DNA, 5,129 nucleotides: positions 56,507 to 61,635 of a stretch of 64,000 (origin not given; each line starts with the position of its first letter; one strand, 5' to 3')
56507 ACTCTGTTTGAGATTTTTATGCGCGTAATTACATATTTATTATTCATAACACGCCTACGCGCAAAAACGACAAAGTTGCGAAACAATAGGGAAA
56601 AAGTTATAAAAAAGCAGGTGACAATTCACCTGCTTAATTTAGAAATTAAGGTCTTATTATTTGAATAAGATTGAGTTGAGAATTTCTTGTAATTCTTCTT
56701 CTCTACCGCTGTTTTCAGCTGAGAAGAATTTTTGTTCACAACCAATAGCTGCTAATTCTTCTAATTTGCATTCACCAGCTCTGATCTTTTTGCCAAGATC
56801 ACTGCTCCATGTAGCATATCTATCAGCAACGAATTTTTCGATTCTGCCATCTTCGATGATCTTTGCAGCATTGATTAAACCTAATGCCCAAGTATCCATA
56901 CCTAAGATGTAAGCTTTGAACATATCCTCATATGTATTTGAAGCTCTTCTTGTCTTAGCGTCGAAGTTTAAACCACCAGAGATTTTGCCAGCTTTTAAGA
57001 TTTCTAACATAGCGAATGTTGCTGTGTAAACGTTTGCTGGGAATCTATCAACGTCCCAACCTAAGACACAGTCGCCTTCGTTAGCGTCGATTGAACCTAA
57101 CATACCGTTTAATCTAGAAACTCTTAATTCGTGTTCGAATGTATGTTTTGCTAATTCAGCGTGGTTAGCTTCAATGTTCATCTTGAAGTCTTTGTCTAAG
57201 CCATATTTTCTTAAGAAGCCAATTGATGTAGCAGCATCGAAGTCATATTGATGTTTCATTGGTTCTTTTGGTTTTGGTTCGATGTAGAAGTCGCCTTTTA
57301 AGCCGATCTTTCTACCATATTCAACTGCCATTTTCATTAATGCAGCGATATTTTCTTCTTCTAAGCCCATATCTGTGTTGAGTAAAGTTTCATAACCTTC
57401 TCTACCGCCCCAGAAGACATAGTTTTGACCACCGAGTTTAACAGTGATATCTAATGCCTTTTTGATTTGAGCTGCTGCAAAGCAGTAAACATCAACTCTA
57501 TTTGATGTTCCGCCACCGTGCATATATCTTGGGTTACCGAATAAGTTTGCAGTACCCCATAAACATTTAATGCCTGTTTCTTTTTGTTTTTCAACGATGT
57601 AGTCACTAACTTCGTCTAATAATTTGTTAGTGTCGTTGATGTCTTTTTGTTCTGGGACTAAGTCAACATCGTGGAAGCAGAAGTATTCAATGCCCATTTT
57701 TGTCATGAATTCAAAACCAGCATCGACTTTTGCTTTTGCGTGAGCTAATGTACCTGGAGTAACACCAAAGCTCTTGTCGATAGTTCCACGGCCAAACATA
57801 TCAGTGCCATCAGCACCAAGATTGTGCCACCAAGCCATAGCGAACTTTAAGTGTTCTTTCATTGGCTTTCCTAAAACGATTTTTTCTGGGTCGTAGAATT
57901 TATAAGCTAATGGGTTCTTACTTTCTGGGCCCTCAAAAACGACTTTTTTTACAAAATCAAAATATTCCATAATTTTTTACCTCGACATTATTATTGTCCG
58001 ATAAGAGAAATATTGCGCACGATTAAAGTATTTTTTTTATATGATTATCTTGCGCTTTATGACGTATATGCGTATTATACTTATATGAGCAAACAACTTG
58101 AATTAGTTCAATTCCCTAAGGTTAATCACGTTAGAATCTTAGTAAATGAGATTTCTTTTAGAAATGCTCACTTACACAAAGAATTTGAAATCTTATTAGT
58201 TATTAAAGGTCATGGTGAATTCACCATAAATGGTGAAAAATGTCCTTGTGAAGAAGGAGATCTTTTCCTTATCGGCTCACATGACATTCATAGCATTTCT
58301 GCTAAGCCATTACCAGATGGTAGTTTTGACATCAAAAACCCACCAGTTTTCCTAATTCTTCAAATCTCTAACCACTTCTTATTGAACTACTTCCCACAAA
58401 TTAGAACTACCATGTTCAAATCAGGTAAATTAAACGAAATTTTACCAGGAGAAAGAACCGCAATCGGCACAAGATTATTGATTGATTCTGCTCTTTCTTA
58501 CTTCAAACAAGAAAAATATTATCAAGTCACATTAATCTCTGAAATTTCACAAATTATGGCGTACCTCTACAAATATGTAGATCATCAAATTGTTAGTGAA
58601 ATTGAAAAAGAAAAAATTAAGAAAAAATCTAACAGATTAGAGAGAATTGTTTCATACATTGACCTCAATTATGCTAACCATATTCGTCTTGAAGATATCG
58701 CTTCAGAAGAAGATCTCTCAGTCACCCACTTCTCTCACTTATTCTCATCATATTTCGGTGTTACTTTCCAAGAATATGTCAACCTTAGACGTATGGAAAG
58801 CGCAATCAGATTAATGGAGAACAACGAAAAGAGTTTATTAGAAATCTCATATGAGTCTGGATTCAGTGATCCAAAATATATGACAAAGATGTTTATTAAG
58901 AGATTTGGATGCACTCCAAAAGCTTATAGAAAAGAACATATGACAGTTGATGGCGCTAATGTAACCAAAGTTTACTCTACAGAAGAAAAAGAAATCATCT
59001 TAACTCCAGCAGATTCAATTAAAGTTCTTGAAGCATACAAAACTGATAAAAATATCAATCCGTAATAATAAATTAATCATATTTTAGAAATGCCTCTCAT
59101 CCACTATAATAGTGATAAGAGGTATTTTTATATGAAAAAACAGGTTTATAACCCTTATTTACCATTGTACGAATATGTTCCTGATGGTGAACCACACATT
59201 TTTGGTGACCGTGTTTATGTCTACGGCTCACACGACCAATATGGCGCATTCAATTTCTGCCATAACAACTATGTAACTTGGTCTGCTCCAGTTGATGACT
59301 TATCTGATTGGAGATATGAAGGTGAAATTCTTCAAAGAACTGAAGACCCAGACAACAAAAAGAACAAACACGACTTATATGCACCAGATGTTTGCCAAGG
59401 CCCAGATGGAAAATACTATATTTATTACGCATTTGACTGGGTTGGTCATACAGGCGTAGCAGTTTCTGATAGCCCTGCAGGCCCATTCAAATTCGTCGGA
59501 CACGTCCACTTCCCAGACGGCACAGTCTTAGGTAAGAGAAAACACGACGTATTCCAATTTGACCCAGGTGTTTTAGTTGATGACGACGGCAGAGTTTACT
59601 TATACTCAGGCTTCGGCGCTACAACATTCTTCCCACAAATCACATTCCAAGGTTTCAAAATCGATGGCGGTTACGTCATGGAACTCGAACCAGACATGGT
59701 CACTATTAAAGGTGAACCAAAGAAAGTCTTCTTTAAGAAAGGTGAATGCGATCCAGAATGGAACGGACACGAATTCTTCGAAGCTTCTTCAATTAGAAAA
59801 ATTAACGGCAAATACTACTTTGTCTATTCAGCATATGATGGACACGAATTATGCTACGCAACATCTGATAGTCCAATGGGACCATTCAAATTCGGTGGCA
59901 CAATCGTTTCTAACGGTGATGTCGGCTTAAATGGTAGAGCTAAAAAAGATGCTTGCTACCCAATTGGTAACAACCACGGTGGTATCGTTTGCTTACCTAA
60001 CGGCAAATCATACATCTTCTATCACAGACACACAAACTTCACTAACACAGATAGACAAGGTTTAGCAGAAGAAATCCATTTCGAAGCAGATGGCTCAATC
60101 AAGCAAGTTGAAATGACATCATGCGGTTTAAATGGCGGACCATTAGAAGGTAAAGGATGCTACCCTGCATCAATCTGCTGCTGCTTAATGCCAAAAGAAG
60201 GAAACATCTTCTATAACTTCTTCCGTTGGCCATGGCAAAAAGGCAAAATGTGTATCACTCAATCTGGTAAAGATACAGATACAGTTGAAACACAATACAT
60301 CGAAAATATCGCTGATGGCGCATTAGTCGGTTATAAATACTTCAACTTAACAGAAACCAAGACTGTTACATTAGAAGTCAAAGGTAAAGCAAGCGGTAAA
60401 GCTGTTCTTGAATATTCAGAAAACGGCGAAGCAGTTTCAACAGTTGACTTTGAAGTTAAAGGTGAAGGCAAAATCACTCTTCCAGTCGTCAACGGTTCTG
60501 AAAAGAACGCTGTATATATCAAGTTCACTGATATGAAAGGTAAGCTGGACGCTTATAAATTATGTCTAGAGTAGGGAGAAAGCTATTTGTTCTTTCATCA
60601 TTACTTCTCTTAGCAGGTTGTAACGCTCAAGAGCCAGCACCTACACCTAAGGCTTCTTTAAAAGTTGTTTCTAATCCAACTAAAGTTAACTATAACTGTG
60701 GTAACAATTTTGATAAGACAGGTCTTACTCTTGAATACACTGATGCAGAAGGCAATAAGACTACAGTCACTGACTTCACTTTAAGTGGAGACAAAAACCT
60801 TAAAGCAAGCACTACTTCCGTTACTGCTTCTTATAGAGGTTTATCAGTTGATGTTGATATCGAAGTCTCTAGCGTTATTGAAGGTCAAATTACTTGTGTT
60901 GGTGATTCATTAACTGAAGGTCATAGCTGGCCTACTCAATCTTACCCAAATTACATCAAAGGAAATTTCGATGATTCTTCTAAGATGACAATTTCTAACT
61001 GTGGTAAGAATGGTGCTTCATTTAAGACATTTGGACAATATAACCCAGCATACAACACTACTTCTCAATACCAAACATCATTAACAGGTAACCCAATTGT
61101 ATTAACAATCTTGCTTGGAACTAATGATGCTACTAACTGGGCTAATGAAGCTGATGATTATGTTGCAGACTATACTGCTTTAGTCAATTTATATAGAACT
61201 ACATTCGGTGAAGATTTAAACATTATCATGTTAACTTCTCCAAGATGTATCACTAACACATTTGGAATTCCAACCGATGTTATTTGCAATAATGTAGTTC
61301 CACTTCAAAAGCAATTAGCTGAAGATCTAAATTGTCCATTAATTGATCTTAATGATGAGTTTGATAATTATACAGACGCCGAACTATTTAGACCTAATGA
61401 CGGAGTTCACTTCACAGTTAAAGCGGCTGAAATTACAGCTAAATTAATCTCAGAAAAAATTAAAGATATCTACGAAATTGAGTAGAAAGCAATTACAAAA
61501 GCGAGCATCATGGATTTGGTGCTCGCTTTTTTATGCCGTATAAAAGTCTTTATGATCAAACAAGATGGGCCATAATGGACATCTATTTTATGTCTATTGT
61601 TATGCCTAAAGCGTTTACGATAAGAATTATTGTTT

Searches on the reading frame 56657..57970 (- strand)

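Call 7: search_protein_families(library=pfam, proteins=[window:56657-57970:-], max_evalue=0.001)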
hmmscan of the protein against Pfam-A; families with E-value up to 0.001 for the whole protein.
window:56657-57970:- (437 aa): 1 family
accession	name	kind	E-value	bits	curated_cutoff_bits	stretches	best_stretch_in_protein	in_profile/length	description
PF01261.30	AP_endonuc_2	-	5.7e-05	23.4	31.1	1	99-274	15-165/249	Xylose isomerase-like TIM barrel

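Call 66: search_protein_families(library=ncbifam, proteins=[window:56657-57970:-], max_evalue=0.001)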
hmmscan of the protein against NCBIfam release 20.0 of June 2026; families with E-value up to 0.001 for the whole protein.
window:56657-57970:- (437 aa): 4 families
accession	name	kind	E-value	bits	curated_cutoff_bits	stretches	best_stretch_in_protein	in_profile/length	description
TIGR02630.1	xylose_isom_A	equivalog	6.7e-195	648.1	533.25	1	3-434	1-434/435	xylose isomerase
NF003998.0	PRK05474.1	subfamily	6.2e-192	638.2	459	1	1-436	2-438/439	xylose isomerase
NF009115.0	PRK12465.1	subfamily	2.8e-148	494.4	888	1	2-435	11-443/445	xylose isomerase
TIGR02631.1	xylA_Arthro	equivalog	1.9e-32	112.7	447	1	89-358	41-305/382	xylose isomerase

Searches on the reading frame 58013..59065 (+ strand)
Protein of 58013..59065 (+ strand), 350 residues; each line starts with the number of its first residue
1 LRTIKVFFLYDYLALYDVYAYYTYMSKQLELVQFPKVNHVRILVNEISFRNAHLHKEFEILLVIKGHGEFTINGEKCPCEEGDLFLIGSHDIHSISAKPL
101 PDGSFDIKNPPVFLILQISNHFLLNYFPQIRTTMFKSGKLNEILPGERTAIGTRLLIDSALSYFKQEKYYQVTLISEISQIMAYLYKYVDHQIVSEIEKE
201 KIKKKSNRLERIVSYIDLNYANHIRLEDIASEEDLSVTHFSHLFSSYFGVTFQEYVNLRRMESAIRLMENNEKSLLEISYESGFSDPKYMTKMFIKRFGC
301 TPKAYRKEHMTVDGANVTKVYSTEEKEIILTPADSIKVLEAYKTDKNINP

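Call 7: search_protein_families(library=pfam, proteins=[window:58013-59065:+], max_evalue=0.001)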
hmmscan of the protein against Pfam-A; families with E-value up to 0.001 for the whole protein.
window:58013-59065:+ (350 aa): 4 families
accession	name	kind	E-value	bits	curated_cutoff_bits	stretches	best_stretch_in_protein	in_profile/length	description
PF12833.13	HTH_18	-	3.8e-21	75.6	33.6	1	230-307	2-79/80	Helix-turn-helix domain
PF00165.29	HTH_AraC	-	1e-14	54.6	26.6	2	271-307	7-42/42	Bacterial regulatory helix-turn-helix proteins, AraC family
PF02311.25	AraC_binding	-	3.8e-10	40.1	21.1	1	48-97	15-63/135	AraC-like ligand binding domain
PF07883.17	Cupin_2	-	1e-07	32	27.2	1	52-95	13-56/70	Cupin domain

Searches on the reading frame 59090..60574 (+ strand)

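Call 7: search_protein_families(library=pfam, proteins=[window:59090-60574:+], max_evalue=0.001)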
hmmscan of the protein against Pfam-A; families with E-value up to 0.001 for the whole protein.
window:59090-60574:+ (494 aa): 1 family
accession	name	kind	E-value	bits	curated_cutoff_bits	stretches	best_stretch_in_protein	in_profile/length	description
PF04616.20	Glyco_hydro_43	-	1.1e-35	123.8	32.2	1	40-336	20-287/288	Glycosyl hydrolases family 43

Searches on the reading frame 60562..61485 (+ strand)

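Call 7: search_protein_families(library=pfam, proteins=[window:60562-61485:+], max_evalue=0.001)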
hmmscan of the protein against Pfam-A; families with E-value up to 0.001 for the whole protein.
window:60562-61485:+ (307 aa): 3 families
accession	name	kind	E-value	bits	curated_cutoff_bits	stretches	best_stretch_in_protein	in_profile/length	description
PF13472.12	Lipase_GDSL_2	-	4.1e-16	60.4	32.9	1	112-289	1-176/178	GDSL-like Lipase/Acylhydrolase family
PF00657.28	Lipase_GDSL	-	1.8e-13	51.5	23.6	1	110-296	1-208/208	GDSL-like Lipase/Acylhydrolase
PF07523.18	Big_3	-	0.00013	22.6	21.2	1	38-102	2-68/68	Bacterial Ig-like domain (group 3)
